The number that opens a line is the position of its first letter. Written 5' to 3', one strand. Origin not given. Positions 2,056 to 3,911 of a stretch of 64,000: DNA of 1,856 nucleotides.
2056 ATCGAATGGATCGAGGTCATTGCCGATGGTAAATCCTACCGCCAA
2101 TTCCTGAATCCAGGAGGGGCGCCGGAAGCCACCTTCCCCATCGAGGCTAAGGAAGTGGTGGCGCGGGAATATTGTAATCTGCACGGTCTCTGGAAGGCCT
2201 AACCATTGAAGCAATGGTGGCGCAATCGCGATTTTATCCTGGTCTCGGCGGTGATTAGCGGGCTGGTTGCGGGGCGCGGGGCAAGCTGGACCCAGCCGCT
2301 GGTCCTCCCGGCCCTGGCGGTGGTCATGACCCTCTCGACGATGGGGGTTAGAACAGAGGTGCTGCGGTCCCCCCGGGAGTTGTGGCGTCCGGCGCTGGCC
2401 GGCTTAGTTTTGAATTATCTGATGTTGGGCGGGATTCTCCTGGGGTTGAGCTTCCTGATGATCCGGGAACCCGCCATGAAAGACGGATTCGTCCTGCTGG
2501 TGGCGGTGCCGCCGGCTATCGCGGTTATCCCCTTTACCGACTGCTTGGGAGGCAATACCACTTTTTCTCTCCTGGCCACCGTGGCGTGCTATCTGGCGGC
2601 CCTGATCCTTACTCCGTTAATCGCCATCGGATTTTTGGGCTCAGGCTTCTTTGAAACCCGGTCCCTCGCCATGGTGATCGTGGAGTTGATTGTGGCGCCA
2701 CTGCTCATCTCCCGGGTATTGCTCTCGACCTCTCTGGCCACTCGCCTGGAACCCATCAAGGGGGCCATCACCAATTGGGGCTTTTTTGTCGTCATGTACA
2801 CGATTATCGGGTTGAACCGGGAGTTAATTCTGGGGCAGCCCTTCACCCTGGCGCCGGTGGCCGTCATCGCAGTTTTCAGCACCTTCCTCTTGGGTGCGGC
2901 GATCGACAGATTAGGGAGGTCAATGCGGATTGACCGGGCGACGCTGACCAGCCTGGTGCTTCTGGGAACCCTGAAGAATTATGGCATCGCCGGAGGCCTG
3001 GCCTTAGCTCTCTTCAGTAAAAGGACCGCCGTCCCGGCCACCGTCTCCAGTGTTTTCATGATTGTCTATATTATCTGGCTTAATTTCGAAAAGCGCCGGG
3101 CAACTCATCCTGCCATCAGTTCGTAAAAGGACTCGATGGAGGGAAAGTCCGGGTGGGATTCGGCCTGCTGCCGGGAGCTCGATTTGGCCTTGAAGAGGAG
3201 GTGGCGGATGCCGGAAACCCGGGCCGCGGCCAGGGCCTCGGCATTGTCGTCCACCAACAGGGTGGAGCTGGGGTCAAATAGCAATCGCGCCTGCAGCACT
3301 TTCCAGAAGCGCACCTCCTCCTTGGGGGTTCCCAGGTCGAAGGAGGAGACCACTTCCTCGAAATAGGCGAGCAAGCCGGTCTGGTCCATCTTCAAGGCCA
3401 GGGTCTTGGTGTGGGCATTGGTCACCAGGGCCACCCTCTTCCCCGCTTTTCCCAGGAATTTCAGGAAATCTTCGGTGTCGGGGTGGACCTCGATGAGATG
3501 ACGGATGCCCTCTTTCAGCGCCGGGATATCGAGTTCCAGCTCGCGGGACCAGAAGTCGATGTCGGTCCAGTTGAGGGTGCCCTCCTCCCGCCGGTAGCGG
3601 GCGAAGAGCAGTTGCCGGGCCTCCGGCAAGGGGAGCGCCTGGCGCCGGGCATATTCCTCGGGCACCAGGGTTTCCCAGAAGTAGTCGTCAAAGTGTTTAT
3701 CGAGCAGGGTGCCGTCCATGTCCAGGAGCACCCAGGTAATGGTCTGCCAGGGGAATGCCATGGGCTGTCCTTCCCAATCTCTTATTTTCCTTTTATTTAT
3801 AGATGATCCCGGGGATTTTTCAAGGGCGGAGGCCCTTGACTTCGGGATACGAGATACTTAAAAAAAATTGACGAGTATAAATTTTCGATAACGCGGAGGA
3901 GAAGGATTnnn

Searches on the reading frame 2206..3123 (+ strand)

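Call 21: search_protein_families(library=pfam, proteins=[window:2206-3123:+], max_evalue=0.001)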
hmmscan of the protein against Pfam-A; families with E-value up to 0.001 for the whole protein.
window:2206-3123:+ (306 aa): 1 family
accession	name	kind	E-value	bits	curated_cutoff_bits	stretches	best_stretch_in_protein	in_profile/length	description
PF01758.21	SBF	-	3.2e-06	27.4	24.3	1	35-209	2-189/191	Sodium Bile acid symporter family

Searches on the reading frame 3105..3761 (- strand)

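Call 21: search_protein_families(library=pfam, proteins=[window:3105-3761:-], max_evalue=0.001)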
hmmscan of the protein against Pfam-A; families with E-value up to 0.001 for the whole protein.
window:3105-3761:- (218 aa): 4 families
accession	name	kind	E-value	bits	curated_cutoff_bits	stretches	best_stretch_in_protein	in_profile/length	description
PF00702.32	Hydrolase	-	2.8e-15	57.7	26.4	1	10-184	3-191/191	haloacid dehalogenase-like hydrolase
PF13419.12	HAD_2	-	1.2e-11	45.5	23.8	1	11-187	1-175/178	Haloacid dehalogenase-like hydrolase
PF12710.13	HAD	-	1.2e-07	32.8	27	1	11-140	1-130/189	haloacid dehalogenase-like hydrolase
PF13344.12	Hydrolase_6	-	3.5e-05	24.2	27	0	92-141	15-67/101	Haloacid dehalogenase-like hydrolase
